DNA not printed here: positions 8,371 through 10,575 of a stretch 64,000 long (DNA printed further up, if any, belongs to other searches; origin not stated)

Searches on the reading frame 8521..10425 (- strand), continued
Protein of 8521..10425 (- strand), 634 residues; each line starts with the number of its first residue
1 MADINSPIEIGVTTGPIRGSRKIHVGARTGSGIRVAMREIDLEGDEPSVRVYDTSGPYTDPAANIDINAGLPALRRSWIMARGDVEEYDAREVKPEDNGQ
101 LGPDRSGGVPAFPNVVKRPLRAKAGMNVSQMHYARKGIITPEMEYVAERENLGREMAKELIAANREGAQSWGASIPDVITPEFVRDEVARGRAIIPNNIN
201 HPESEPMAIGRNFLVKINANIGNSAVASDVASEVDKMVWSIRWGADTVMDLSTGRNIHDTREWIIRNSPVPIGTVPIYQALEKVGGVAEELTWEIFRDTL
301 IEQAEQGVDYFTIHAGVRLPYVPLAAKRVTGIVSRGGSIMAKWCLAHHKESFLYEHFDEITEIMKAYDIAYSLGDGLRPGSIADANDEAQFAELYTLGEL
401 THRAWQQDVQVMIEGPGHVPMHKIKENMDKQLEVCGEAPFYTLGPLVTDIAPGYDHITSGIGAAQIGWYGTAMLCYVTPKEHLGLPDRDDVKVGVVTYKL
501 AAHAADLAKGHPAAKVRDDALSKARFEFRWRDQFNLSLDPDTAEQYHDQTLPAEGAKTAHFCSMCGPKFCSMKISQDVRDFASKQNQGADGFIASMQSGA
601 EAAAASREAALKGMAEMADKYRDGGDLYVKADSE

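Call 39: find_encoding_contigs(protein=P0005, flank=3000, max_places=3)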
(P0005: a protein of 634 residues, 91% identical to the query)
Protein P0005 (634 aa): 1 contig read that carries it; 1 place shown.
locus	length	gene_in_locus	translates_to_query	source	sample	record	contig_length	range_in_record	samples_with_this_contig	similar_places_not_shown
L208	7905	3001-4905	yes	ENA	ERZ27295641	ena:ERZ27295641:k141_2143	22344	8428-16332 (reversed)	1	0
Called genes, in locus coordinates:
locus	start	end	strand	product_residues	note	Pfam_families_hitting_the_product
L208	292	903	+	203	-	-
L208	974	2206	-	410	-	PF00067:p450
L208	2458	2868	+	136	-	-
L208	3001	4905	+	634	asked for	PF13667:ThiC-associated, PF01964:ThiC_Rad_SAM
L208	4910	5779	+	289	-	-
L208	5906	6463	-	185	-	-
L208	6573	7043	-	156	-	PF02639:DUF188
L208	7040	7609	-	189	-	PF08212:Lipocalin_2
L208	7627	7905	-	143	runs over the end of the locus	PF04828:GFA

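Call 41: find_encoding_contigs(protein=P0003, flank=3000, max_places=4)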
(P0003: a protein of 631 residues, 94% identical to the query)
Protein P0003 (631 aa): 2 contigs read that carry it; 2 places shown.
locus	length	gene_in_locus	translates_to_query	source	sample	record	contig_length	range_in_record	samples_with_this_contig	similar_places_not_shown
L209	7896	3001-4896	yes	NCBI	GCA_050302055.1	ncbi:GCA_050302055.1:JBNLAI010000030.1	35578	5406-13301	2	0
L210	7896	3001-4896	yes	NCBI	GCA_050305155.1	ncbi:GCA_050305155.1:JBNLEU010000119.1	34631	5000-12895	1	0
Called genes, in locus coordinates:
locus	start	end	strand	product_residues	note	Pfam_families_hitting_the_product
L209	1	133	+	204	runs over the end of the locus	PF01243:PNPOx_N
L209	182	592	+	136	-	PF00903:Glyoxalase, PF13669:Glyoxalase_4 (faint)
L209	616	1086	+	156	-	PF07080:DUF1348, PF12680:SnoaL_2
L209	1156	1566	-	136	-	PF08818:DUF1801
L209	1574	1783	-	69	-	-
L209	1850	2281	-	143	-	PF10604:Polyketide_cyc2, PF08327:AHSA1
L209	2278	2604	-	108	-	PF12802:MarR_2 (weak), PF12840:HTH_20, PF13412:HTH_24 (weak), PF25212:HVO_A0114 (faint), PF01022:HTH_5, PF24033:DUF7342 (weak)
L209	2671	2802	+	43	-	-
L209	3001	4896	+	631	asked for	PF13667:ThiC-associated, PF01964:ThiC_Rad_SAM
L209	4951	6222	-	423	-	-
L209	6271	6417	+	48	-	-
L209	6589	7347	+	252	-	PF02798:GST_N, PF13409:GST_N_2, PF13417:GST_N_3, PF00043:GST_C (weak), PF13410:GST_C_2 (weak)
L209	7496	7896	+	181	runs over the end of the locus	PF12680:SnoaL_2, PF14534:DUF4440 (faint)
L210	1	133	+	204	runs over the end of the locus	PF01243:PNPOx_N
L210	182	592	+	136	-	PF00903:Glyoxalase, PF13669:Glyoxalase_4 (faint)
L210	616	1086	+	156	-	PF07080:DUF1348, PF12680:SnoaL_2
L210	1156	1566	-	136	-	PF08818:DUF1801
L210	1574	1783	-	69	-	-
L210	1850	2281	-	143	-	PF10604:Polyketide_cyc2, PF08327:AHSA1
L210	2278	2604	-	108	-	PF12802:MarR_2 (weak), PF12840:HTH_20, PF13412:HTH_24 (weak), PF25212:HVO_A0114 (faint), PF01022:HTH_5, PF24033:DUF7342 (weak)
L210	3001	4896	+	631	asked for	PF13667:ThiC-associated, PF01964:ThiC_Rad_SAM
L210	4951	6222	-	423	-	PF00150:Cellulase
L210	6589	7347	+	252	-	PF02798:GST_N, PF13409:GST_N_2, PF13417:GST_N_3, PF00043:GST_C (weak), PF13410:GST_C_2 (weak)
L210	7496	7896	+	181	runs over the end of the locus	PF12680:SnoaL_2, PF14534:DUF4440 (faint)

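Call 42: find_encoding_contigs(protein=window:8521-10425:-, flank=10000, max_places=10)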
Protein window:8521-10425:- (634 aa): no gene with exactly this product is on record in the collection.

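Call 78: find_encoding_contigs(protein=P0079, flank=1500, max_places=2)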
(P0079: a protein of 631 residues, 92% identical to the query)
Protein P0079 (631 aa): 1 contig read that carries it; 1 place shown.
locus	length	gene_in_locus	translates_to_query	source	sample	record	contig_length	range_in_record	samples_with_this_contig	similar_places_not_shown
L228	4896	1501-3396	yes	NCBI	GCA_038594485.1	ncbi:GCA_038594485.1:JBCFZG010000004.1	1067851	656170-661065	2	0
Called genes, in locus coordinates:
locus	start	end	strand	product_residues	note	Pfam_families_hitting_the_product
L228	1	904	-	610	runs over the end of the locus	-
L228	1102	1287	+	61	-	PF07043:DUF1328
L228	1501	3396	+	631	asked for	PF13667:ThiC-associated, PF01964:ThiC_Rad_SAM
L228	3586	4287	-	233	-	PF03372:Exo_endo_phos (weak)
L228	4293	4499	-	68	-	-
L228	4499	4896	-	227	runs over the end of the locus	PF11655:DUF2589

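Call 79: find_encoding_contigs(protein=P0006, flank=1500, max_places=2)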
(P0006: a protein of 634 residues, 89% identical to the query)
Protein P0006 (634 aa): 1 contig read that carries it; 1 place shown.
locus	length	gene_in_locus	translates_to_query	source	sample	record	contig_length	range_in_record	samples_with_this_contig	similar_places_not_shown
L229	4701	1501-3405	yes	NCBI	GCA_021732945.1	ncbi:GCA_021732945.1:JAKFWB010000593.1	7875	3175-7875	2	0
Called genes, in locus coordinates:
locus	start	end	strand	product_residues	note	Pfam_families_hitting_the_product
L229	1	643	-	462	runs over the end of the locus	-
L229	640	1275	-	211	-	PF02463:SMC_N (faint), PF13191:AAA_16, PF00005:ABC_tran, PF13401:AAA_22 (weak), PF13304:AAA_21 (faint)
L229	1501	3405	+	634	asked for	PF13667:ThiC-associated, PF01964:ThiC_Rad_SAM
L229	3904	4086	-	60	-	-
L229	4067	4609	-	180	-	-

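Call 80: find_encoding_contigs(protein=P0007, flank=1500, max_places=2)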
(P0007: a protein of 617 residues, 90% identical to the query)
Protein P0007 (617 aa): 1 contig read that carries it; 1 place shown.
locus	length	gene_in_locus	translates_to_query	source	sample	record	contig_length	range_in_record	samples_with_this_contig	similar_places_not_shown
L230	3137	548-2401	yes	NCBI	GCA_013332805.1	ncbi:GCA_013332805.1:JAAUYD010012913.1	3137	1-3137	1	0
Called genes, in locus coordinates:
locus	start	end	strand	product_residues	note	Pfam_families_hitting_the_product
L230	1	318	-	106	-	?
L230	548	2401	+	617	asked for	PF13667:ThiC-associated, PF01964:ThiC_Rad_SAM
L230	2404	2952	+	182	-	-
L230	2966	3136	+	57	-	?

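Call 81: find_encoding_contigs(protein=P0013, flank=1500, max_places=2)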
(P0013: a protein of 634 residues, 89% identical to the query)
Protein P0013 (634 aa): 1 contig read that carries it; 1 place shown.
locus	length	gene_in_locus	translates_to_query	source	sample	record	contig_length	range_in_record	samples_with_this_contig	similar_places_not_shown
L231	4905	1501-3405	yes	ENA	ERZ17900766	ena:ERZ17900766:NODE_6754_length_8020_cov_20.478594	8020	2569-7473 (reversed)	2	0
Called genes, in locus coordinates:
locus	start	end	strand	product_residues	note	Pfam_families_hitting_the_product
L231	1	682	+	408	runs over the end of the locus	?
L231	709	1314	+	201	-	PF10755:DUF2585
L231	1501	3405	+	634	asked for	PF13667:ThiC-associated, PF01964:ThiC_Rad_SAM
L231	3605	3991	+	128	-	PF20337:DUF6632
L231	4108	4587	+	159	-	PF12915:DUF3833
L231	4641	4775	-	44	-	-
